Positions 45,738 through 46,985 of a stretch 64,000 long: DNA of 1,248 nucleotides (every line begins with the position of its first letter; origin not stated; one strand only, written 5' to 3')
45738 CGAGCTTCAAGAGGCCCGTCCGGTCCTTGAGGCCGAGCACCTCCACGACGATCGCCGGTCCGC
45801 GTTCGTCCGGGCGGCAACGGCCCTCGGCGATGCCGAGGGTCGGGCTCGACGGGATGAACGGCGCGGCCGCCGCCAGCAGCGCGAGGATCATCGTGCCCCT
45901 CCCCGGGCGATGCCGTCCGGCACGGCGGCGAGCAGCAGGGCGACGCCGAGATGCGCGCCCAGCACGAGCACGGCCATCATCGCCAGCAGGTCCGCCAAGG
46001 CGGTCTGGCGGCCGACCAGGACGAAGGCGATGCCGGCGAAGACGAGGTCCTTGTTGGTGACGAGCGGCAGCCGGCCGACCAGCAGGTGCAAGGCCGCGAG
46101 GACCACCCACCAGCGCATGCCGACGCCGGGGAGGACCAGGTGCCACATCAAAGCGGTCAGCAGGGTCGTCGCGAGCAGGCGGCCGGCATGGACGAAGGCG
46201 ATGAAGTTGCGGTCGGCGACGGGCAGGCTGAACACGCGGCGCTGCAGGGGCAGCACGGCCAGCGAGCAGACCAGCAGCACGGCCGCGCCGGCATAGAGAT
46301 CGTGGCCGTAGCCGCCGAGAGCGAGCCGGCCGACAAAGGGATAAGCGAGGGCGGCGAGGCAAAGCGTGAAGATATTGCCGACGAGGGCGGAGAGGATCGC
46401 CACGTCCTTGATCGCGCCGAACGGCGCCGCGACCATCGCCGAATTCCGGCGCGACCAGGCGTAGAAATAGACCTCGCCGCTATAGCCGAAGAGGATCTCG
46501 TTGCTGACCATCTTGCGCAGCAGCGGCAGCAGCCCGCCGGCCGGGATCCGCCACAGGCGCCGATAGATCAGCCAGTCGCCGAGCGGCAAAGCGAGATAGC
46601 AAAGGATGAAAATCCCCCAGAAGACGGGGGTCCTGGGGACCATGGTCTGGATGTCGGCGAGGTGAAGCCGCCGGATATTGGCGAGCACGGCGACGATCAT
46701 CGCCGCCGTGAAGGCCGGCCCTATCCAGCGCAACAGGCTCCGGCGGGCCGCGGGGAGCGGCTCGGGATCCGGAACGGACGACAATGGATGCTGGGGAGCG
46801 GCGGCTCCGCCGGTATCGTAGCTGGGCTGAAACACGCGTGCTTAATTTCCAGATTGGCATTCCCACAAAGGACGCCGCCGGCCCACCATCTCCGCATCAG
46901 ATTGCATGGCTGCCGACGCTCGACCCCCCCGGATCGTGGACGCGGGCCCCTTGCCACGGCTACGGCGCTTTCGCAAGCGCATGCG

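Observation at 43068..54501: Eleven co-directional genes: three glycosyltransferases, two deacetylase-like proteins, membrane proteins and an LptF/G-like permease. Candidate amino-sugar glycolipid (glycosphingolipid?) assembly/export locus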

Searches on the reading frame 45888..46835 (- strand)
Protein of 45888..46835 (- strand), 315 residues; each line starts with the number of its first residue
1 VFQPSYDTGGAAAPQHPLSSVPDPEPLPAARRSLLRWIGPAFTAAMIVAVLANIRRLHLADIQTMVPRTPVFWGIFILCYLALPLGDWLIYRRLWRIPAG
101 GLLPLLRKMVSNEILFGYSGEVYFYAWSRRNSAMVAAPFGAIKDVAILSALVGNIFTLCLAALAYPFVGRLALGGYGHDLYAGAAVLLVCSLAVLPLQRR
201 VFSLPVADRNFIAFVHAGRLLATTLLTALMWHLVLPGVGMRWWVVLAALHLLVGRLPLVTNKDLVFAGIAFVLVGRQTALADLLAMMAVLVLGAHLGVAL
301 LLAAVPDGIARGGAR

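Call 5: search_protein_families(library=pfam, proteins=[window:45888-46835:-], max_evalue=0.01)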
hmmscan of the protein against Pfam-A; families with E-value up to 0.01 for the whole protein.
window:45888-46835:- (315 aa): 0 families

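Call 11: search_protein_families(library=pfam, proteins=[window:45888-46835:-], max_evalue=1)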
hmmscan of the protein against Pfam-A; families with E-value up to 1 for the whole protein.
window:45888-46835:- (315 aa): 0 families

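Call 12: search_protein_families(library=ncbifam, proteins=[window:45888-46835:-], max_evalue=0.001)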
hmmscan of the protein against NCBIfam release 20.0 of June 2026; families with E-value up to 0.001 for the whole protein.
window:45888-46835:- (315 aa): 0 families

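Call 27: find_homologous_proteins(query=window:45888-46835:-, max_evalue=0.001)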
Query window:45888-46835:- (315 aa): 1088 proteins with E <= 0.001 among 8000 candidates; the best 120 are listed.
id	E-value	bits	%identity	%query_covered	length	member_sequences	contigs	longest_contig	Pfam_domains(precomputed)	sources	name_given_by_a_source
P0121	3.8e-199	679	100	100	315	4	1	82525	-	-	-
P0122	2.5e-137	475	72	100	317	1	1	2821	-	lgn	-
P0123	2.6e-129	449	69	94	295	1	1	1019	-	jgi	jgi:hypothetical protein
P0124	1.6e-101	358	55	100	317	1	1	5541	-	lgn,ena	-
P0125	3.7e-100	353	53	100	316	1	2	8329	-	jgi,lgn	jgi:hypothetical protein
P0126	4.2e-99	350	63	85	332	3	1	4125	-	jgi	jgi:hypothetical protein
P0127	2.3e-97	344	56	95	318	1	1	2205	-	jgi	jgi:hypothetical protein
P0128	6.6e-97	343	52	97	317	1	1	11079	-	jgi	jgi:hypothetical protein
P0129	3.6e-95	337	62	88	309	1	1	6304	-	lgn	-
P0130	1.7e-94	335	59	89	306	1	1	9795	-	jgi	jgi:hypothetical protein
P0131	1.1e-93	332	55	99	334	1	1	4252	-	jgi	jgi:hypothetical protein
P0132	1.2e-92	329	54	92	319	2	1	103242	-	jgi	jgi:hypothetical protein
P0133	1.7e-92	328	56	91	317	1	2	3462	-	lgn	-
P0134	5.0e-91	323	55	92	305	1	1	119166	-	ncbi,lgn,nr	ncbi:MAG TPA: hypothetical protein VFW19_00240 [Allosphingosinicella sp.]|nr:hypothetical protein [A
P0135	1.1e-90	322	55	96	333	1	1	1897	-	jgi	jgi:hypothetical protein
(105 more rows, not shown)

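Call 31: find_encoding_contigs(protein=P0121, flank=10000, max_places=3)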
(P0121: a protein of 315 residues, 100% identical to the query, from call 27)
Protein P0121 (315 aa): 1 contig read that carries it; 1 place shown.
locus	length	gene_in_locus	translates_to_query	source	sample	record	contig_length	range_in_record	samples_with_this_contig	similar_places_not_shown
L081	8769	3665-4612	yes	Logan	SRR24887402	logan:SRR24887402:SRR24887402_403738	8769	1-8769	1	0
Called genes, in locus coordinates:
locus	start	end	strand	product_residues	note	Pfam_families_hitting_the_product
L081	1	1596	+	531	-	?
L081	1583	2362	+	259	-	PF10096:DUF2334, PF01522:Polysacc_deac_1 (weak)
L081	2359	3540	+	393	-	PF13439:Glyco_transf_4, PF13579:Glyco_trans_4_4, PF00534:Glycos_transf_1, PF20706:GT4-conflict (weak), PF13692:Glyco_trans_1_4, PF13524:Glyco_trans_1_2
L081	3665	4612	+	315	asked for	-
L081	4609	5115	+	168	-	PF09912:DUF2141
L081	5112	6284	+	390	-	PF13439:Glyco_transf_4, PF20706:GT4-conflict (weak), PF00534:Glycos_transf_1, PF13692:Glyco_trans_1_4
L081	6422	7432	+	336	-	PF03739:LptF_LptG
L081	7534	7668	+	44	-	-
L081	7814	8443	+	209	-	PF13576:Pentapeptide_3 (faint), PF13599:Pentapeptide_4, PF00805:Pentapeptide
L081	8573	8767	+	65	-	?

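Call 37: search_solved_structures(query=A2, max_evalue=10, show_alignments=2)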
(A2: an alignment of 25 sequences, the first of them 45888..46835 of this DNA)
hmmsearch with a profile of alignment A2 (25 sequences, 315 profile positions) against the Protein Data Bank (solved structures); distinct sequences matched with E-value up to 10: 1.
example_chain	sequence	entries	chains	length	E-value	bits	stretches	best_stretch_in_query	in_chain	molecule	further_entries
7a1d_A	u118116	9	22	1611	0.028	16.7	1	138-211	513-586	NAD-specific glutamate dehydrogenase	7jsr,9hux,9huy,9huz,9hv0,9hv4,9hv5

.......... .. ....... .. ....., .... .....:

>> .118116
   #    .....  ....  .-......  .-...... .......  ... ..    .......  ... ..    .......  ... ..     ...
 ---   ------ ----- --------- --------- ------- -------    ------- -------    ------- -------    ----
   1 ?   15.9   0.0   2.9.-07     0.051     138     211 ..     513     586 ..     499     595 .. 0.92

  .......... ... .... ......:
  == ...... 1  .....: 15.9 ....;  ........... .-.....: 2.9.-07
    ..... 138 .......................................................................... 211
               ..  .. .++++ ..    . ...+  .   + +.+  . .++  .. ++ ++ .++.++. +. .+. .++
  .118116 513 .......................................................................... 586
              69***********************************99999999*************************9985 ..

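Call 42: predict_structure(alignment_id=A2)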
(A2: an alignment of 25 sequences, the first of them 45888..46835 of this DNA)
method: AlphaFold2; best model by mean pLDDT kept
length: 315 residues; sequences in the alignment: 25
mean_pLDDT: 81.5   pTM: 0.79
mean pLDDT of the five models: 81.5, 80.4, 78.2, 75.9, 74.2
residues with pLDDT >= 90: 135; 70-90: 127; 50-70: 27; < 50: 26
segments of 3 or more residues with pLDDT < 50: 1-20, 313-315
pLDDT, mean of each block of 10 residues (from residue 1): 34 41 52 69 76 76 90 97 96 92 93 78 87 72 91 95 89 81 91 82 93 97 95 90 91 82 82 78 89 92 73 47
secondary structure, 60 per line:
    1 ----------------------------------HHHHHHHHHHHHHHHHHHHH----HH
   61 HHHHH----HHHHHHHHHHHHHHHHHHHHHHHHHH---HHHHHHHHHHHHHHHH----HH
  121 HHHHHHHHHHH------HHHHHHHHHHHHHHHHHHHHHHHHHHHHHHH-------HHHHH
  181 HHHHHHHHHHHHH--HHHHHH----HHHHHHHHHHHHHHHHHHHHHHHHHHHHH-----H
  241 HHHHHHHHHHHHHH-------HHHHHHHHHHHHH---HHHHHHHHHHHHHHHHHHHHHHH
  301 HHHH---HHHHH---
elements in order: H35-54 H59-65 H70-95 H99-114 H119-131 H138-168 H176-193 H196-201 H206-234 H240-254 H262-274 H278-304 H308-312

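Call 45: fold_search(model_id=the predicted structure, library=pdb)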
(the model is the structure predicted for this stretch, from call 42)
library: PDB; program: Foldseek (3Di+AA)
matches with E <= 10: 101; with E <= 0.001: 0
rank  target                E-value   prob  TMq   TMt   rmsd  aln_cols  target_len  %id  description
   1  8xft_A                2.0e+00  0.12  0.20  0.11  17.1       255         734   11  LGR4-RSPO2-ZNRF3(1:1:1) (released 2024-12-04)
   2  7vuy_R                2.4e+00  0.09  0.20  0.23  17.1       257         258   14  Cryo-EM structure of pseudoallergen receptor MRGPRX2 complex with PAMP-12. state1 (released 2021-12-01)
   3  5jdh                  2.7e+00  0.08  0.20  0.21  17.8       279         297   15  Structural mechanisms of extracellular ion exchange and induced binding-site occlusion in the sodium-calcium exchanger N (released 2016-05-11)
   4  6par_E                2.7e+00  0.07  0.17  0.11  27.4       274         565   14  Structure of a bacterial Atm1-family ABC exporter with MgAMPPNP bound (released 2020-06-24)
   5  7wj5_R                2.8e+00  0.06  0.16  0.17  17.7       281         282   10  Cryo-EM structure of human somatostatin receptor 2 complex with its agonist somatostatin delineates the ligand binding (released 2022-07-13)
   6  2ch7_A                3.0e+00  0.07  0.17  0.17  42.9       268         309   14  Crystal structure of the cytoplasmic domain of a bacterial chemoreceptor from Thermotoga maritima (released 2006-04-18)
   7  8zrt_R                3.0e+00  0.06  0.17  0.19  18.5       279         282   13  Cryo-EM structure focused on the receptor of the ET-1 bound ETBR-DNGI complex (released 2024-10-02)
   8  4dyu_D                3.4e+00  0.16  0.21  0.37  15.2       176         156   11  The crystal structure of DNA starvation/stationary phase protection protein Dps from Yersinia pestis KIM 10 (released 2012-03-14)
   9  1rkc_A                3.4e+00  0.06  0.17  0.20  21.3       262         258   11  Human vinculin head (1-258) in complex with talin's vinculin binding site 3 (residues 1944-1969) (released 2004-01-13)
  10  2ht4_B                3.4e+00  0.06  0.16  0.13  22.9       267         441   13  Structure of the Escherichia coli ClC chloride channel Y445W mutant and Fab complex (released 2006-09-19)
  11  4kk9_A                3.4e+00  0.06  0.17  0.13  22.8       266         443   12  Structure of the E148A mutant of CLC-ec1 deltaNC construct in 100mM fluoride and 2mM Bromide (released 2013-08-21)
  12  9lqx_A                3.6e+00  0.04  0.13  0.15  18.4       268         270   12  Cryo-EM structure of the JN241-9-bound state 1c of APLNR homodimer (released 2026-02-04)
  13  1yaf_A                3.7e+00  0.13  0.21  0.28  14.8       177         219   12  Structure of TenA from Bacillus subtilis (released 2005-02-22)
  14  3vpn_A                3.7e+00  0.10  0.22  0.24  13.3       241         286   15  Crystal structure of human ribonucleotide reductase subunit M2 (hRRM2) mutant (released 2013-03-06)
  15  8z21_B                3.9e+00  0.04  0.16  0.17  18.6       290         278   14  Cryo-EM structure of Escherichia coli OppBCDF in the resting state (released 2025-04-16)
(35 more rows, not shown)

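Call 46: search_protein_families(library=ncbifam, alignment_id=A2, max_evalue=1)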
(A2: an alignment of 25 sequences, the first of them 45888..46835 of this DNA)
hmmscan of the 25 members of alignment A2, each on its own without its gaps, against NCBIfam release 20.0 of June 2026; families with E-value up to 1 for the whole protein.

A. member 1, window:45888-46835:- (315 aa): 0 families

B. families by the number of members that match (of 25 scanned): 5 families
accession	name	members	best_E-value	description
NF007564.0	PRK10191.1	2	0.1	colanic acid biosynthesis acetyltransferase WcaB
NF006295.0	PRK08482.1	1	0.0015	F0F1 ATP synthase subunit C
NF004929.0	PRK06286.2-2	1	0.053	putative monovalent cation/H+ antiporter subunit G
NF009717.0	PRK13244.1-3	1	0.16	protease inhibitor protein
NF041640.1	AmoB_BACT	1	0.82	bacterial ammonia monooxygenase, subunit AmoB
